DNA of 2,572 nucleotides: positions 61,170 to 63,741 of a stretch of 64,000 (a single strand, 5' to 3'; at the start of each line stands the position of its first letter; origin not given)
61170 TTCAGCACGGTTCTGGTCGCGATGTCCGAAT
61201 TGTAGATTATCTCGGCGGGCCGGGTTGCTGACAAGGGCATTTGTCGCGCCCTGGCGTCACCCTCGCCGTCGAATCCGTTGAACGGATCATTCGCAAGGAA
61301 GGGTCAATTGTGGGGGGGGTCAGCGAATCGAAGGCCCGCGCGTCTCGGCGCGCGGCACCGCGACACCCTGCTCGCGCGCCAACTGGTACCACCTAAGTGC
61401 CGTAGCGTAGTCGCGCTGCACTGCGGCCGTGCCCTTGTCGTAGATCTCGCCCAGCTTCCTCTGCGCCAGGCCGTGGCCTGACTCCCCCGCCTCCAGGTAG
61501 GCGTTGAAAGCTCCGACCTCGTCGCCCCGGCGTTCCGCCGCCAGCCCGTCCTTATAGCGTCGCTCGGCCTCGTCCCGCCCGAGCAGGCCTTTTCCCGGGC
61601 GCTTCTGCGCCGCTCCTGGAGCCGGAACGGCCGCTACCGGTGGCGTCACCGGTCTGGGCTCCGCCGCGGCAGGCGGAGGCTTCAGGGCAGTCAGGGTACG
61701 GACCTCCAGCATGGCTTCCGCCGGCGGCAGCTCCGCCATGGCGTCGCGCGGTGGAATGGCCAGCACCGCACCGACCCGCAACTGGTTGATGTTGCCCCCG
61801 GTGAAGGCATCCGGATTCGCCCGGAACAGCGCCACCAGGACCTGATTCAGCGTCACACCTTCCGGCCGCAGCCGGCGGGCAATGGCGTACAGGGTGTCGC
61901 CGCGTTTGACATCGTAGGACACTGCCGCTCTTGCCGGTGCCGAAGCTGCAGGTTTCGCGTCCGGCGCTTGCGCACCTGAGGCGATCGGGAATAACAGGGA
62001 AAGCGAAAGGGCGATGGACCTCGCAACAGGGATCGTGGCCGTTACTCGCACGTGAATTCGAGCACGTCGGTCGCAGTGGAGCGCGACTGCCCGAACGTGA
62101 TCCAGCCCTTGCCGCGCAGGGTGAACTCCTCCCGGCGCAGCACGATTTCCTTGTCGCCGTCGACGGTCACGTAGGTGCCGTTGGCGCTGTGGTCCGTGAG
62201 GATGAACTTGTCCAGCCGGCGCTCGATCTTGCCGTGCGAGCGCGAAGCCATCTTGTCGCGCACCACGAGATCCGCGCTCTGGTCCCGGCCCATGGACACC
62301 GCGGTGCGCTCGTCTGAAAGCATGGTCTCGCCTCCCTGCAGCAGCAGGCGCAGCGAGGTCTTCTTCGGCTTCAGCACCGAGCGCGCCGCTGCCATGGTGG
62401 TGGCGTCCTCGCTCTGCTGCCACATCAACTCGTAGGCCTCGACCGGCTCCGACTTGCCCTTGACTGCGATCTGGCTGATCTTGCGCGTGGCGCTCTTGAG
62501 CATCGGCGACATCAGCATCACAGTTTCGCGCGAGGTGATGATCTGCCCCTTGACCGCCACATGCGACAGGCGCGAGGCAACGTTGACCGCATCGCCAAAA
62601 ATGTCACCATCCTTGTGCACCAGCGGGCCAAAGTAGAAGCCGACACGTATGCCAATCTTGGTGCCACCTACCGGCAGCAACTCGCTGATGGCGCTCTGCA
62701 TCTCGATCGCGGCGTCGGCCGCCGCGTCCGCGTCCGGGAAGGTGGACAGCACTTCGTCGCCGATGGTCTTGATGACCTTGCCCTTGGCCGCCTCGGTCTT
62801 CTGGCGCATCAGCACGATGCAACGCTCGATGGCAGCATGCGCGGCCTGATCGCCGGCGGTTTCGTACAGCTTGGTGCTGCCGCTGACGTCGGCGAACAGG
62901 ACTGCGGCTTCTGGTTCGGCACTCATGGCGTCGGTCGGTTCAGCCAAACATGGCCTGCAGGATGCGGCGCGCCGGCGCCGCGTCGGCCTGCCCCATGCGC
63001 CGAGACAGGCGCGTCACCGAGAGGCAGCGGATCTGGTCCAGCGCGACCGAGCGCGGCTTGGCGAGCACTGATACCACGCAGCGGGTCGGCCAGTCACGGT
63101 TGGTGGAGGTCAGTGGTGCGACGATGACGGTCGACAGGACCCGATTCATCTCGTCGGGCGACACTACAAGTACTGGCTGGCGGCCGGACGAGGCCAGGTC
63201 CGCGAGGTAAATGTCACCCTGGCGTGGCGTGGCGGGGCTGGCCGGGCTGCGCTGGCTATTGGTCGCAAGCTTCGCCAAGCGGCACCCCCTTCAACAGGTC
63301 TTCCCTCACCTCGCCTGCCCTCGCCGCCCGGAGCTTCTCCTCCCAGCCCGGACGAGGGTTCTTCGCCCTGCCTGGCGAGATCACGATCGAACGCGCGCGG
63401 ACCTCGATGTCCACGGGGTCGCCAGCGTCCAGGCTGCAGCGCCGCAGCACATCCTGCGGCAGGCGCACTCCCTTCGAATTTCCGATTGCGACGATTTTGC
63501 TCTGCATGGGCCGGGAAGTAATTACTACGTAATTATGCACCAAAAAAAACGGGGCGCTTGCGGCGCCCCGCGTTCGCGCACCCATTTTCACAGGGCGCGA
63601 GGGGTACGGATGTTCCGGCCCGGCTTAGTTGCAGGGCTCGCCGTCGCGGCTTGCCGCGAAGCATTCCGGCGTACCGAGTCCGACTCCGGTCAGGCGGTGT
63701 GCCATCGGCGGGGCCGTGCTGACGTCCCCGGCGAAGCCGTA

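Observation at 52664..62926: Orphan T6SS membrane/regulatory module joined to a pThr-cAMP signalling set: candidate non-secretory envelope signalling system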

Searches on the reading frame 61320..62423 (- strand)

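Call 4: search_protein_families(library=pfam, proteins=[window:61320-62423:-], max_evalue=0.01)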
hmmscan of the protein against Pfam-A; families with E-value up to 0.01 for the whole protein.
window:61320-62423:- (367 aa): 2 families
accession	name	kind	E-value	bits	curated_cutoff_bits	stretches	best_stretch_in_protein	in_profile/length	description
PF08238.18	Sel1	-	3.8e-07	30.9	30.7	1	320-353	3-35/36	Sel1 repeat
PF01476.26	LysM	-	7.1e-05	23.1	20.9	1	170-194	1-22/43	LysM domain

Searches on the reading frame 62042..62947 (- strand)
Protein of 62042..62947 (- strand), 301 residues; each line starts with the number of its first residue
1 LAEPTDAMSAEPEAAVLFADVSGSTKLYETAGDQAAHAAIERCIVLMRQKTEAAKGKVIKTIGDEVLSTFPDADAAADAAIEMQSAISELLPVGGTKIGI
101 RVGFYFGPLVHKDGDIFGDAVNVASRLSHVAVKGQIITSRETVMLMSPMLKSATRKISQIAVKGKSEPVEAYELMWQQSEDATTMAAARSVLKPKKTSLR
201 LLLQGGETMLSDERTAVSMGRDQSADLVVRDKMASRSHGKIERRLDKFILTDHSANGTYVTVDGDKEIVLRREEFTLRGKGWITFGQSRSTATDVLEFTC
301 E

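Call 4: search_protein_families(library=pfam, proteins=[window:62042-62947:-], max_evalue=0.01)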
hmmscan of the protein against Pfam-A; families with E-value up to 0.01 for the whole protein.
window:62042-62947:- (301 aa): 3 families
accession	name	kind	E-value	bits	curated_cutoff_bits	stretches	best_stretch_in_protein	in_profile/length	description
PF00211.25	Guanylate_cyc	-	1.5e-17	64.2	21.9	1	12-172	7-179/183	Adenylate and Guanylate cyclase catalytic domain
PF00498.31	FHA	-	1.9e-09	38.2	20.7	1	217-265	1-47/67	FHA domain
PF16697.10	Yop-YscD_cpl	-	1.8e-06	28.6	33.2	1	213-275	15-80/94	Inner membrane component of T3SS, cytoplasmic domain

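Call 32: search_solved_structures(query=window:62042-62947:-, show_alignments=2, max_evalue=0.001)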
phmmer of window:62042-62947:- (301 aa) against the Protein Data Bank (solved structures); distinct sequences matched with E-value up to 0.001: 25.
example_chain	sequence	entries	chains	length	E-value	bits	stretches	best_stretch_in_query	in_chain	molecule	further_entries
3mr7_A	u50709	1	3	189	1.9e-15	60.4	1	14-172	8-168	Adenylate/guanylate cyclase/hydrolase, alpha/beta fold family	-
4wp3_A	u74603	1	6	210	2.1e-10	43.8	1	11-141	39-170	Ma1120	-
4wp8_A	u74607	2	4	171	2.7e-10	43.5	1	14-141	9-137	Ma1120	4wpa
4wp9_A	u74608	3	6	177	2.9e-10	43.4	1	14-141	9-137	Ma1120 | Cyclase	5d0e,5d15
3r5g_A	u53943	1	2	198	1.4e-08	37.9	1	15-175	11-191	CyaB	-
5d0g_A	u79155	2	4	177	2.4e-08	37.1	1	14-141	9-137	Cyclase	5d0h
1y10_A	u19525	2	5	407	5.4e-08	35.9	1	13-139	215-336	Hypothetical protein Rv1264/MT1302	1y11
4p2m_A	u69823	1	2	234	7.8e-07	32.1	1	12-165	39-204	Adenylate cyclase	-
4p2x_A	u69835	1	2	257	1e-06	31.7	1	12-165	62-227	Adenylate cyclase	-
4p2f_A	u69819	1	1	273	1.1e-06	31.7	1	12-165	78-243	Adenylate cyclase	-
7yz9_A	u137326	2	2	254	1.1e-06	31.7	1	12-165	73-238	Adenylate cyclase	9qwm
3et6_A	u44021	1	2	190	1.2e-06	31.5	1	10-166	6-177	Soluble guanylyl cyclase beta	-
7yzi_A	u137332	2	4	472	4.1e-06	29.8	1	12-165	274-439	Adenylate cyclase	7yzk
6aoa_A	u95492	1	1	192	1e-05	28.5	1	15-167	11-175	Bacterio-rhodopsin/guanylyl cyclase 1 fusion protein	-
1yk9_A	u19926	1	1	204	1.6e-05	27.8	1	12-165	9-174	Adenylate cyclase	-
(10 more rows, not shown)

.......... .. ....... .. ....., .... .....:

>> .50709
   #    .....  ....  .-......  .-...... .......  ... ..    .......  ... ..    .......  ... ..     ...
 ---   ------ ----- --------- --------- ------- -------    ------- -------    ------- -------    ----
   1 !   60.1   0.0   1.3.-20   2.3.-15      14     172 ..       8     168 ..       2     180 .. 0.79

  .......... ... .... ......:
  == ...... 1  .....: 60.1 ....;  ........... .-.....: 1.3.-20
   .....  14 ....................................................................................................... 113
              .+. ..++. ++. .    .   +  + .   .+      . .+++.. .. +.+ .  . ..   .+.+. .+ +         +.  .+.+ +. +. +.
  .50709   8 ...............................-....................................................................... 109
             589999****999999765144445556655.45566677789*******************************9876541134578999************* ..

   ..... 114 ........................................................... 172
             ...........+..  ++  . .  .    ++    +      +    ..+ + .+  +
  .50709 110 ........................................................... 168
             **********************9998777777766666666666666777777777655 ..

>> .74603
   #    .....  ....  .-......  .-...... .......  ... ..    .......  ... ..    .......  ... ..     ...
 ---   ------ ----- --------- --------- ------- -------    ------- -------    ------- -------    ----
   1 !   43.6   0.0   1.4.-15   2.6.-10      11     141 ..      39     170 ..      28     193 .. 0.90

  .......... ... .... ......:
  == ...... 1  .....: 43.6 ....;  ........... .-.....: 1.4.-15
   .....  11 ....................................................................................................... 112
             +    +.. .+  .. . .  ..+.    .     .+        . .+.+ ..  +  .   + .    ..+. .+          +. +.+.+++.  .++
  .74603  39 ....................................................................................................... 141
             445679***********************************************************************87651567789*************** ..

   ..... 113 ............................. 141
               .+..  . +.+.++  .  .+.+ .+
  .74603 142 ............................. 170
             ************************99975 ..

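Call 68: search_protein_families(library=ncbifam, proteins=[window:62042-62947:-], max_evalue=0.001)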
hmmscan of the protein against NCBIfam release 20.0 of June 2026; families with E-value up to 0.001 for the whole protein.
window:62042-62947:- (301 aa): 5 families
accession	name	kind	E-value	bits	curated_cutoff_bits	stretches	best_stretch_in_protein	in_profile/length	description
NF058673.1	LipAdnlyCyLipJMY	equivalog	2.1e-11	43.2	800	1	14-140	296-416/449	bifunctional lipase/adenylate cyclase LipJ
NF049868.1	FhaB_Rv0019c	equivalog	5.4e-08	33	125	1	203-261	76-133/158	FHA domain-containing protein FhaB/FipA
TIGR03354.1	VI_FHA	hypoth_equivalog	6.1e-07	29.6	120.25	1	214-261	23-72/420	type VI secretion system-associated FHA domain protein TagH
NF041660.2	oxygluDhInhib_OdhI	equivalog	5.2e-05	23.1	200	0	213-264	54-106/130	oxoglutarate dehydrogenase inhibitor Odhl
TIGR03903.1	TOMM_kin_cyc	equivalog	0.00038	18.4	705.75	1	72-180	357-468/1267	TOMM system kinase/cyclase fusion protein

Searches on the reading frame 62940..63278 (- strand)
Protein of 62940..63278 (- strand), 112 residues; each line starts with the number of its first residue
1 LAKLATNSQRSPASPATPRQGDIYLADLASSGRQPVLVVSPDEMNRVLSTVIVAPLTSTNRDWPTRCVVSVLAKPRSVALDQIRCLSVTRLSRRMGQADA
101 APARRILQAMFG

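Call 4: search_protein_families(library=pfam, proteins=[window:62940-63278:-], max_evalue=0.01)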
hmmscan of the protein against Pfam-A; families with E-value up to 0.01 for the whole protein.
window:62940-63278:- (112 aa): 1 family
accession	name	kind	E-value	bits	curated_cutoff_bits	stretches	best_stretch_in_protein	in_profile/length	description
PF02452.23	PemK_toxin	-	5.6e-18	65.6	23.1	1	19-109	1-104/109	PemK-like, MazF-like toxin of type II toxin-antitoxin system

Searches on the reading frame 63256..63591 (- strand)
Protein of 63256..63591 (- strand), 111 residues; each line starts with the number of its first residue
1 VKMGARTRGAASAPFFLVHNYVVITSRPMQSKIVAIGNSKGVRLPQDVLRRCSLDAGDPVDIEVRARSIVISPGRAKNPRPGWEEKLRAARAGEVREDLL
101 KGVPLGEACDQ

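Call 4: search_protein_families(library=pfam, proteins=[window:63256-63591:-], max_evalue=0.01)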
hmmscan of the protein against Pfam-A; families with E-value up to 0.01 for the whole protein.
window:63256-63591:- (111 aa): 1 family
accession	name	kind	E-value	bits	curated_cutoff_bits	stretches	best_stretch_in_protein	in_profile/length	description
PF04014.23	MazE_antitoxin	-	1.3e-06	28.7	24.7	1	34-75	2-44/48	Antidote-toxin recognition MazE, bacterial antitoxin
